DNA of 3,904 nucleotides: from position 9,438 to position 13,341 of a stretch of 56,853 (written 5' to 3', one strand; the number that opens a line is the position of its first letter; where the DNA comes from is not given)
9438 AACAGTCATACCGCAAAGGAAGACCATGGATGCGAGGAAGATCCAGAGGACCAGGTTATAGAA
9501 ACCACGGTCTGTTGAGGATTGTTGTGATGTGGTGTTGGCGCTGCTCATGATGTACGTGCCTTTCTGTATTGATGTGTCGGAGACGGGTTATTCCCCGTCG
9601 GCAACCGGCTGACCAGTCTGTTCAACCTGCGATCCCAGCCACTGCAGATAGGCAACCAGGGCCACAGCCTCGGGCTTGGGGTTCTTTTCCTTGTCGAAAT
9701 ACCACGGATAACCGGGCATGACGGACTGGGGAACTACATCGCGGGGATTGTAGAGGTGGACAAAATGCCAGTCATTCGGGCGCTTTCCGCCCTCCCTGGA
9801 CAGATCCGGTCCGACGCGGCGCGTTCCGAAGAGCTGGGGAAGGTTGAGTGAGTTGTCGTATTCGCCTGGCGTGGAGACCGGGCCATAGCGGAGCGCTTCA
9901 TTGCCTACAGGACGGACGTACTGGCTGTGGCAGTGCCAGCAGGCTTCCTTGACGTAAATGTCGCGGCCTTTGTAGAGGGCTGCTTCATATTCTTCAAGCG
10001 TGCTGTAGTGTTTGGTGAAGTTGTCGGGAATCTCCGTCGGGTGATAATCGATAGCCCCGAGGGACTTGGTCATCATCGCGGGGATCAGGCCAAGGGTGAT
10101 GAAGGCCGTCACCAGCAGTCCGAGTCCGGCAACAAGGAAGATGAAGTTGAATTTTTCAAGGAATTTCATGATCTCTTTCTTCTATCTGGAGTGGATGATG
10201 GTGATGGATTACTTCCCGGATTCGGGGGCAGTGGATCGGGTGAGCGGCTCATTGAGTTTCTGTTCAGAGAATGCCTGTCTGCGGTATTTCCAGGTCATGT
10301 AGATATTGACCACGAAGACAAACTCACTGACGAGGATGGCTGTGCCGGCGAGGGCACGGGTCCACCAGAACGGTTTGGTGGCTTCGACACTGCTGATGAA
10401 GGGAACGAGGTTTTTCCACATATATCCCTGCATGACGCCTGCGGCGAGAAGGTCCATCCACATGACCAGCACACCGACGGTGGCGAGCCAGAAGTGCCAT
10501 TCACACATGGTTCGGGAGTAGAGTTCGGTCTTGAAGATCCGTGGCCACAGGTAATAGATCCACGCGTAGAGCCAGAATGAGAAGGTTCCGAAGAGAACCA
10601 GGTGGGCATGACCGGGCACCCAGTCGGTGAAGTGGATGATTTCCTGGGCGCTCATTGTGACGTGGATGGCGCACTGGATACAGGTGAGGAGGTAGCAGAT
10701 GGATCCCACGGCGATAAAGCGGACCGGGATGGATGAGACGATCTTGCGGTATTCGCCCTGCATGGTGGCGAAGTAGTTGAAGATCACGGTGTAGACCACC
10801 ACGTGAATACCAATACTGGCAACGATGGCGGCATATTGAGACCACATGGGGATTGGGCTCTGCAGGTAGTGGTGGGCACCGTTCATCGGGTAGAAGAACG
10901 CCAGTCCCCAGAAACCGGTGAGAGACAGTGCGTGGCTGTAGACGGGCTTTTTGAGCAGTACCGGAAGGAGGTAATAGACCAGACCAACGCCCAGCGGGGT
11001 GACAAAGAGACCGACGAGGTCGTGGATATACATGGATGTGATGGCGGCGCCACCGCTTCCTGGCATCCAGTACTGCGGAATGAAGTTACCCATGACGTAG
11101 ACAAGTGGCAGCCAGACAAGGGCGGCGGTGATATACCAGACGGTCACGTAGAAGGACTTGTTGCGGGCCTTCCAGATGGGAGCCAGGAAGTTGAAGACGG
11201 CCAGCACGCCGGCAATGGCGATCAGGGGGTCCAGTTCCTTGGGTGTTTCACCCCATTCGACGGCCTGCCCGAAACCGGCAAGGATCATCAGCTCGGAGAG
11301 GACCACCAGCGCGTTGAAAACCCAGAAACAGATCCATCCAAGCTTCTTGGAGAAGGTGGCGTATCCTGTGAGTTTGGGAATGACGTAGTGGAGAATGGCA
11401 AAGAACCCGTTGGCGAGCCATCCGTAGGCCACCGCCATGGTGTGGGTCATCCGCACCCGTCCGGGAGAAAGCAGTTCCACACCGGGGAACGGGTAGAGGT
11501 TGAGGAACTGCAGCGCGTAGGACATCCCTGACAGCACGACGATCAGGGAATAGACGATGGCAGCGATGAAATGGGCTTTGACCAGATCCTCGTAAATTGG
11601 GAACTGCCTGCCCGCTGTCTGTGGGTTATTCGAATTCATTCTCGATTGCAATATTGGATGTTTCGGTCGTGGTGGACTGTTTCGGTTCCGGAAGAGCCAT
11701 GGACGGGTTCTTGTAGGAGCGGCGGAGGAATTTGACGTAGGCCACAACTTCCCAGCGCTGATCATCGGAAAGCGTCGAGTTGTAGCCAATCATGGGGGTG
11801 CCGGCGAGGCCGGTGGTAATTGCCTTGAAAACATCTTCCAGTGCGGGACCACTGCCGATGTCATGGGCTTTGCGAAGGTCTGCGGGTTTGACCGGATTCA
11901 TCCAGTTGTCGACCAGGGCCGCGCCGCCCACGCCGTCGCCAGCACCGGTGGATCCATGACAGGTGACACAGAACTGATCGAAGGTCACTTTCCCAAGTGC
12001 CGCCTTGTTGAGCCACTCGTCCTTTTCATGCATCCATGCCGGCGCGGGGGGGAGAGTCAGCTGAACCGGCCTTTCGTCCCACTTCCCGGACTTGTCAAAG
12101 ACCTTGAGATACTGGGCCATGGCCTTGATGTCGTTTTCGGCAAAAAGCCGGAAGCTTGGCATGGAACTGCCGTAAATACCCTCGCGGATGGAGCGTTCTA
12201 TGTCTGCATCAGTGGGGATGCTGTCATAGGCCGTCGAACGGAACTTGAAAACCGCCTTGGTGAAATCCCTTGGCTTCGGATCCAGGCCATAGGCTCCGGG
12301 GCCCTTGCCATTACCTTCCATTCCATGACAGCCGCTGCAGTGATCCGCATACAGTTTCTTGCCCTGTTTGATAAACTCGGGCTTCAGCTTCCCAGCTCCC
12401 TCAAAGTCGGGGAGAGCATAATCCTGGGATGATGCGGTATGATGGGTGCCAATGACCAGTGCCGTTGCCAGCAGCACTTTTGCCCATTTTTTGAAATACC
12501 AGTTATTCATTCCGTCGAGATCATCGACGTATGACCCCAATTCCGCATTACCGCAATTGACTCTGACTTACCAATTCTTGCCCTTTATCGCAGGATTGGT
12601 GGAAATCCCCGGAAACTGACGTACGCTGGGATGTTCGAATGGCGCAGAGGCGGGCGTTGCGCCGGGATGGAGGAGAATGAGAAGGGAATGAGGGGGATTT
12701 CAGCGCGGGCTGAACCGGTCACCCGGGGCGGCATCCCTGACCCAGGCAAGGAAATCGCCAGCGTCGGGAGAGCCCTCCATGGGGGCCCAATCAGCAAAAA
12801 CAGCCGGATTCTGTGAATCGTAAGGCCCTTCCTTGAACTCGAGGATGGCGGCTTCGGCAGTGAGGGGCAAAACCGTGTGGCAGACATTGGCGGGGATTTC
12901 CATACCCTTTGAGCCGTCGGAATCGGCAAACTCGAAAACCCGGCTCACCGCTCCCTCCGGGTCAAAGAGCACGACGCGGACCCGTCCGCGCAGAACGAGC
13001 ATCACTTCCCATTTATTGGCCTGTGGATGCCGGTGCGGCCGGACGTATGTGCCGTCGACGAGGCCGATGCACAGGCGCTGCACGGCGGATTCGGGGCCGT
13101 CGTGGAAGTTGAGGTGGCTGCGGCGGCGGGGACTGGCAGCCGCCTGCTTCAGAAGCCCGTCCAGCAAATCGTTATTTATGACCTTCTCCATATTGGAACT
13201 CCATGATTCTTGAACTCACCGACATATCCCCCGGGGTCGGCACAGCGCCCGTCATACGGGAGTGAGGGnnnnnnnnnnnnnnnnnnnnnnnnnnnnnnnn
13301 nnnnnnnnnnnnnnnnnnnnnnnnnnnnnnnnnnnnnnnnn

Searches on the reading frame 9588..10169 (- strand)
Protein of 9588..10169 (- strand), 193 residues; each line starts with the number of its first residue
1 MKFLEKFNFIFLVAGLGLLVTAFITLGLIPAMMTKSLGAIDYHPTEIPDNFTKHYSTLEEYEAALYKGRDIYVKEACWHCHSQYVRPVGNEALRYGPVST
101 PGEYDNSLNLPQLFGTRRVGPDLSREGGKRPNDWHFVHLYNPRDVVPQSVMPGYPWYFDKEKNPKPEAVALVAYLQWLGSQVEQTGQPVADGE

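Call 58: search_protein_families(library=pfam, proteins=[window:9588-10169:-], max_evalue=0.00001)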
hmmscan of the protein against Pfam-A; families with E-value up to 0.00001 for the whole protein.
window:9588-10169:- (193 aa): 1 family
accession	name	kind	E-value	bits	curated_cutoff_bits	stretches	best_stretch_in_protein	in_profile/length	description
PF02433.20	FixO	-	4.3e-42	144.5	29.6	1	36-162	21-145/219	Cytochrome C oxidase, mono-heme subunit/FixO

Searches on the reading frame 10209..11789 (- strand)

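Call 58: search_protein_families(library=pfam, proteins=[window:10209-11789:-], max_evalue=0.00001)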
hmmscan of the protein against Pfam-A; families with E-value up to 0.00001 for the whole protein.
window:10209-11789:- (526 aa): 1 family
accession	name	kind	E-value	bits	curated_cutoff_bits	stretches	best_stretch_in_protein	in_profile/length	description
PF00115.25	COX1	-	1.3e-67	229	34.8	1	69-483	2-435/436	Cytochrome C and Quinol oxidase polypeptide I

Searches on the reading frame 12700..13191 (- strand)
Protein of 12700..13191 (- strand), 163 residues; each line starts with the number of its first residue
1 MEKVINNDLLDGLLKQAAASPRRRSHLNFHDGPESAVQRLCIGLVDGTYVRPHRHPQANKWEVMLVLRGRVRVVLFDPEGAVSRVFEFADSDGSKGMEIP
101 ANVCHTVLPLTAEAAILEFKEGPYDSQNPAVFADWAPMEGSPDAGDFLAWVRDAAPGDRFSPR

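Call 58: search_protein_families(library=pfam, proteins=[window:12700-13191:-], max_evalue=0.00001)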
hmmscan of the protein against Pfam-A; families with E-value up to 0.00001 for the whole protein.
window:12700-13191:- (163 aa): 1 family
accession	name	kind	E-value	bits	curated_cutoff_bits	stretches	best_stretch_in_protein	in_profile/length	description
PF19480.5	DUF6016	-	5.4e-10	40.3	27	1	5-82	1-76/141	Domain of unknown function (DUF6016)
